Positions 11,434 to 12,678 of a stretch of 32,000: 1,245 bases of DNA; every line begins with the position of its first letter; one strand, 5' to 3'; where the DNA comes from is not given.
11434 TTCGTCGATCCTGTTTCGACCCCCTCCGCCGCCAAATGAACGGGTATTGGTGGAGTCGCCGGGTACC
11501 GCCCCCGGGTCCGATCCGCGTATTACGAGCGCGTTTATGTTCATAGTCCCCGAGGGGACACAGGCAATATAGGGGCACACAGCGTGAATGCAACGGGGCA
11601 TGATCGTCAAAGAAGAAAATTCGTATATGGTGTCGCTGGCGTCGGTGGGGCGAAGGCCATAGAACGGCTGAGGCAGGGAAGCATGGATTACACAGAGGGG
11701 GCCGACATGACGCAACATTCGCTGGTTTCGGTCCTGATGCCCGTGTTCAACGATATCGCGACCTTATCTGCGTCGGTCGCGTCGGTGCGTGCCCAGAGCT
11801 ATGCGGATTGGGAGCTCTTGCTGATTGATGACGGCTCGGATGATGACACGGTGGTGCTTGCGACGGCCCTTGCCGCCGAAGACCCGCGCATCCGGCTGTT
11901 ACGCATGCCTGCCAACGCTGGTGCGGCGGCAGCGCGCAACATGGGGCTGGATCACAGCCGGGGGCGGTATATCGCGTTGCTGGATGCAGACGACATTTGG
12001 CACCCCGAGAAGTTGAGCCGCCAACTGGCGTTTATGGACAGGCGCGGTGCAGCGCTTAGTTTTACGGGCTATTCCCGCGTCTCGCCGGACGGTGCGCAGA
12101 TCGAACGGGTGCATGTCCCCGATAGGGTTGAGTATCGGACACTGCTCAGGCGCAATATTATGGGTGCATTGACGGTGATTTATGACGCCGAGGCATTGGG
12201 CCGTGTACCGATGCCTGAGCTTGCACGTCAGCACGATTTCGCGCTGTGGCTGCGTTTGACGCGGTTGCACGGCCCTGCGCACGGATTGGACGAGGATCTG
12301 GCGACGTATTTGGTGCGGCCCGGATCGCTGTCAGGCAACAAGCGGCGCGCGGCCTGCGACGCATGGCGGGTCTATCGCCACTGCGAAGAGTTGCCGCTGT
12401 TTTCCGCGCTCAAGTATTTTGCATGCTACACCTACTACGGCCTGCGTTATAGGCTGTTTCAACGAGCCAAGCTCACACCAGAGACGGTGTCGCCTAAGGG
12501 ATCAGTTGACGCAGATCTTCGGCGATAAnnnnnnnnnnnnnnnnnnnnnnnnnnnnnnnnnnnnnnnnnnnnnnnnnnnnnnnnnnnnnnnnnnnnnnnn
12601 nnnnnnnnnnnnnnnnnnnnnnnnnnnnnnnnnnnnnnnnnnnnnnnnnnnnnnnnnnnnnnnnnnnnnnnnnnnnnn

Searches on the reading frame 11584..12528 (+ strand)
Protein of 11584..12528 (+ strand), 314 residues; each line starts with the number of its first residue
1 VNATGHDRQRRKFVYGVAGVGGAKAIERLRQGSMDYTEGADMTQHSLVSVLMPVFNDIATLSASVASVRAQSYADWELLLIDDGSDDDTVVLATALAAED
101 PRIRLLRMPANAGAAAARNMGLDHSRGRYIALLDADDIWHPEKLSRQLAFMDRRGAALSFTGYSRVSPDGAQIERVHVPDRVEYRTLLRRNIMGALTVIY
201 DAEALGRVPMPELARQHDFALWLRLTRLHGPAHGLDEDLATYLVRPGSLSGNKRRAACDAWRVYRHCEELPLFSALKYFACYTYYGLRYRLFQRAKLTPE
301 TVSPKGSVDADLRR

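Call 7: search_protein_families(library=pfam, proteins=[window:11584-12528:+], max_evalue=0.001)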
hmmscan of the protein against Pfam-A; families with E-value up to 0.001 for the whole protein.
window:11584-12528:+ (314 aa): 3 families
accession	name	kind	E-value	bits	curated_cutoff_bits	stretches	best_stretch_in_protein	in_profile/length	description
PF00535.33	Glycos_transf_2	-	1.3e-35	123.2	23.3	1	49-195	1-148/168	Glycosyl transferase family 2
PF13641.12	Glyco_tranf_2_3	-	2.8e-09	37.8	27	1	48-151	3-111/230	Glycosyltransferase like family 2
PF10111.15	Glyco_tranf_2_2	-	4.9e-09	36.5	27.3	1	69-150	23-105/276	Glycosyltransferase like family 2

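Call 76: search_protein_families(library=ncbifam, proteins=[window:11707-12528:+], max_evalue=0.001)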
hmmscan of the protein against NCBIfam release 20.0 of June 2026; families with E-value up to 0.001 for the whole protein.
window:11707-12528:+ (273 aa): 26 families (the best 25 are shown)
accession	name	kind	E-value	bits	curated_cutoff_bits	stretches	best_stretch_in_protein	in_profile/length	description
NF047683.1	TeichurnBiosyTuaG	equivalog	2.9e-72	243.3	400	1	2-249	3-251/252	teichuronic acid biosynthesis protein TuaG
NF053739.1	GlytfEpsEBac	equivalog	2.6e-25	88.9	450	1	7-232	3-234/265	glycosyltransferase EpsE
NF007482.0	PRK10073.1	equivalog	1e-21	77.3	423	1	2-106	3-106/334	glycosyltransferase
TIGR04017.1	WcaA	equivalog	4.1e-19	69.2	495.75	1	2-248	2-252/279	colanic acid biosynthesis glycosyltransferase WcaA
NF007453.0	PRK10018.1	equivalog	4.4e-19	69.2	382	1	1-248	2-253/280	colanic acid biosynthesis glycosyltransferase WcaA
TIGR03937.1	PgaC_IcaA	equivalog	1.4e-18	67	422.3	1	3-134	43-174/407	poly-beta-1,6-N-acetyl-D-glucosamine synthase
TIGR03965.1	mycofact_glyco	equivalog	3.3e-17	62.5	280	1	4-117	73-186/467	mycofactocin biosynthesis glycosyltransferase MftF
NF041875.1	EPS_EpsD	equivalog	4.6e-16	59.1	370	1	7-113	1-107/325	exopolysaccharide biosynthesis glycosyltransferase EpsD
NF050050.1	ProtGlycPglI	equivalog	5.2e-15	55.6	500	1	6-105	3-103/306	GalNAc(5)-diNAcBac-PP-undecaprenol beta-1,3-glucosyltransferase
NF050819.1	PolSacchBiosHfsG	equivalog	3.5e-12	46.1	500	1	5-123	12-130/302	polysaccharide biosynthesis protein HfsG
NF047588.1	GlcsyltransPgfSStrep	equivalog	1.1e-11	44.5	500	1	7-107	3-106/308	glycosyltransferase PgfS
TIGR03111.1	glyc2_xrt_Gpos1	hypoth_equivalog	2.6e-11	43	363.95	1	5-135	49-179/439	TIGR03111 family XrtG-associated glycosyltransferase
TIGR04242.1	nodulat_NodC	equivalog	4.8e-10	39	550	1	6-110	49-156/395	chitooligosaccharide synthase NodC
TIGR04283.1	glyco_like_mftF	equivalog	7.9e-10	38.7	182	1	7-110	1-97/221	TIGR04283 family arsenosugar biosynthesis glycosyltransferase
NF007986.1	PRK10714.1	equivalog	8.3e-10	38.2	529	1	6-109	7-114/316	undecaprenyl-phosphate 4-deoxy-4-formamido-L-arabinose transferase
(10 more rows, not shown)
